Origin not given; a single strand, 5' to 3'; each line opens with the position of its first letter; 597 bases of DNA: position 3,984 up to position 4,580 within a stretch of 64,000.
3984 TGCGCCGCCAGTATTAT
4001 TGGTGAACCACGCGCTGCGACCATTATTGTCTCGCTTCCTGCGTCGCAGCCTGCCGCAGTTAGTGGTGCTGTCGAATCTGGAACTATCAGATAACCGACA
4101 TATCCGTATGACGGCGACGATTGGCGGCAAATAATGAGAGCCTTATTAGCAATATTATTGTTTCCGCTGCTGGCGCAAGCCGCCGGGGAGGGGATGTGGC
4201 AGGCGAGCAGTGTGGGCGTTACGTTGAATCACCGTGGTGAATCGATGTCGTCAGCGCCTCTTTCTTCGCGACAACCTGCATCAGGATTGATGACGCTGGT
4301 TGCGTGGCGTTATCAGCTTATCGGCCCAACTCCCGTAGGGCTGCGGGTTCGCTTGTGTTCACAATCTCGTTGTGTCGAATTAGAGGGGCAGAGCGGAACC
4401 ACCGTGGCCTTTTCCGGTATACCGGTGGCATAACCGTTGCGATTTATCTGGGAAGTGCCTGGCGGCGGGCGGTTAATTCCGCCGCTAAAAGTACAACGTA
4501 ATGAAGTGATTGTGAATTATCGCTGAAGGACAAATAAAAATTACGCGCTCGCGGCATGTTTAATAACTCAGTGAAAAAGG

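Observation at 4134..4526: flhE interrupted by an in-frame TAA while flhB and flhA look intact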

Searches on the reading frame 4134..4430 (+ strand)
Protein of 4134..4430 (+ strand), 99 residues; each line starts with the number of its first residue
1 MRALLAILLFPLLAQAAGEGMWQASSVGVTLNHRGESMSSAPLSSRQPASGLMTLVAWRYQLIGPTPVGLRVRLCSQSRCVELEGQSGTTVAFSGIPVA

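Call 12: find_encoding_contigs(protein=window:4134-4430:+, flank=5000, max_places=10)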
Protein seq(99 aa) (99 aa): 3 contigs read that carry it; 2 places shown.
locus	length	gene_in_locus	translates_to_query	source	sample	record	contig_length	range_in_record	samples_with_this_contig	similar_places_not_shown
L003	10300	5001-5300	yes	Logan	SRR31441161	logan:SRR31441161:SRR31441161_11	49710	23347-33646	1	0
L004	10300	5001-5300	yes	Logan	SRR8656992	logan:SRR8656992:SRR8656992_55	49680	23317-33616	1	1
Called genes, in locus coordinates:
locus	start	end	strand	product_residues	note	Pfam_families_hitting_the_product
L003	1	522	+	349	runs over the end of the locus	PF00072:Response_reg, PF01339:CheB_methylest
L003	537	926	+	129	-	PF00072:Response_reg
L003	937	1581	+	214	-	PF04344:CheZ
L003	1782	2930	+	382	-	PF01312:Bac_export_2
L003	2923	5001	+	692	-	PF00771:FHIPEP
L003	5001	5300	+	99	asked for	PF06366:FlhE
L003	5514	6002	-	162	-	PF07007:LprI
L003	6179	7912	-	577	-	PF03485:Arg_tRNA_synt_N, PF00750:tRNA-synt_1d, PF05746:DALR_1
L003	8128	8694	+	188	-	PF06185:YecM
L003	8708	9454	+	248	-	PF03932:CutC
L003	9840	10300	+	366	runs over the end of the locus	PF03264:Cytochrom_NNT, PF22113:Mtrc-MtrF_II-IV_dom (faint), PF09699:Paired_CXXCH_1 (faint), PF14522:Cytochrome_C7 (faint), PF14537:Cytochrom_c3_2 (faint)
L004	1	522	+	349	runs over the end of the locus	PF00072:Response_reg, PF01339:CheB_methylest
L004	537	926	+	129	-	PF00072:Response_reg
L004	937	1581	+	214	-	PF04344:CheZ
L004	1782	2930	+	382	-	PF01312:Bac_export_2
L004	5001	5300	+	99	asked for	PF06366:FlhE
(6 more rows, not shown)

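Call 13: list_cluster_members(proteins=[window:4134-4430:+])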
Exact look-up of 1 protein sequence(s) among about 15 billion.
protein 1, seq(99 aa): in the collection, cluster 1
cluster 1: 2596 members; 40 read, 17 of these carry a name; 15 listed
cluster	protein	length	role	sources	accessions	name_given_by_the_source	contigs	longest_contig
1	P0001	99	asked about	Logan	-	-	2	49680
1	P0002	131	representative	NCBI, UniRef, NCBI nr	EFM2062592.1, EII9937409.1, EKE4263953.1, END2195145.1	flagellar protein FlhE [Escherichia coli] | flagellar protein FlhE n=1 Tax=Escherichia coli TaxID=562 RepID=UPI0018040349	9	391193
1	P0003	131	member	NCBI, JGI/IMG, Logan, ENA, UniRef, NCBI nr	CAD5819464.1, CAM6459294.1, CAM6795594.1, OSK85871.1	Flagellar protein FlhE precursor [Escherichia coli] | flagellar protein FlhE | Flagellar protein FlhE n=2 Tax=Enterobacteriaceae TaxID=543 RepID=A0A376S9X7_ECOLX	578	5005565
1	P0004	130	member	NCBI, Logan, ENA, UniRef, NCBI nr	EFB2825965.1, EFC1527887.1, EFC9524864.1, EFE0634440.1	flagellar protein FlhE [Escherichia ruysiae] | flagellar protein FlhE n=1 Tax=Escherichia TaxID=561 RepID=UPI0002BB1BA2 | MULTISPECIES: flagellar protein FlhE [Escherichia]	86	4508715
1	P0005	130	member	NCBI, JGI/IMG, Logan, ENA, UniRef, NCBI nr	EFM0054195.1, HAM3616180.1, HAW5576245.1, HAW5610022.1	flagellar protein FlhE [Escherichia coli] | flagellar protein FlhE | flagellar protein FlhE n=1 Tax=Escherichia coli TaxID=562 RepID=UPI000DA501BD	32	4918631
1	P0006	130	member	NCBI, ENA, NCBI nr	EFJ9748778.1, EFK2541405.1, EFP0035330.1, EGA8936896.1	flagellar protein FlhE [Escherichia coli]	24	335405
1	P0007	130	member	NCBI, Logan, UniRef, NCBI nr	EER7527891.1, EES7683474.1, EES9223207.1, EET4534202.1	flagellar protein FlhE [Escherichia coli] | flagellar protein FlhE n=1 Tax=Escherichia coli TaxID=562 RepID=UPI0017ABE2FA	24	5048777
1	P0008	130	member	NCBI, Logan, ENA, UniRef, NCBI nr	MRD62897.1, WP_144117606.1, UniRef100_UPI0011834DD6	flagellar protein FlhE [Escherichia coli] | flagellar protein FlhE n=1 Tax=Escherichia coli TaxID=562 RepID=UPI0011834DD6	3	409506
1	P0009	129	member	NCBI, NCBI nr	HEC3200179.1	TPA: flagellar protein FlhE, partial [Escherichia coli] | flagellar protein FlhE [Escherichia coli]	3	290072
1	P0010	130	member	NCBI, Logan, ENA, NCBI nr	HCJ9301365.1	TPA: flagellar protein FlhE [Escherichia coli] | flagellar protein FlhE [Escherichia coli]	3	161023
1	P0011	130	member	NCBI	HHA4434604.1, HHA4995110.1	TPA: flagellar protein FlhE [Escherichia coli]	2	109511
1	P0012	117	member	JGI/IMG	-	Flagellar protein FlhE.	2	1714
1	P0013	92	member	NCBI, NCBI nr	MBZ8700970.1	flagellar protein FlhE, partial [Escherichia coli] | flagellar protein FlhE [Escherichia coli]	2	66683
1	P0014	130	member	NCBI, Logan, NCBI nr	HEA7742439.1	TPA: flagellar protein FlhE [Escherichia coli] | flagellar protein FlhE [Escherichia coli]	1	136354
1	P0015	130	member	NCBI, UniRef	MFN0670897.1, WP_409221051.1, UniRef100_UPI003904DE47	flagellar protein FlhE [Escherichia coli] | flagellar protein FlhE n=1 Tax=Escherichia coli TaxID=562 RepID=UPI003904DE47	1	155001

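Call 18: search_protein_families(library=ncbifam, proteins=[window:4134-4430:+])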
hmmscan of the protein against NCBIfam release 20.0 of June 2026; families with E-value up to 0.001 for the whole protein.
window:4134-4430:+ (99 aa): 1 family
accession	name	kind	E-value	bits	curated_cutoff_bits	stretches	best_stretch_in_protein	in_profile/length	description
NF047946.1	FlgBrkeFlhE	equivalog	4.3e-43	146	150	1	5-97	1-93/126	flagellar protein FlhE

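Call 77: search_protein_families(library=pfam, proteins=[window:4134-4430:+])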
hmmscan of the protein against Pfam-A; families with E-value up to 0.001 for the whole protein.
window:4134-4430:+ (99 aa): 1 family
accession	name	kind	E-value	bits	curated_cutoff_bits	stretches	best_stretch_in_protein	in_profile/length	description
PF06366.19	FlhE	-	7.5e-25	87.5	25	1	28-97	1-73/106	Flagellar protein FlhE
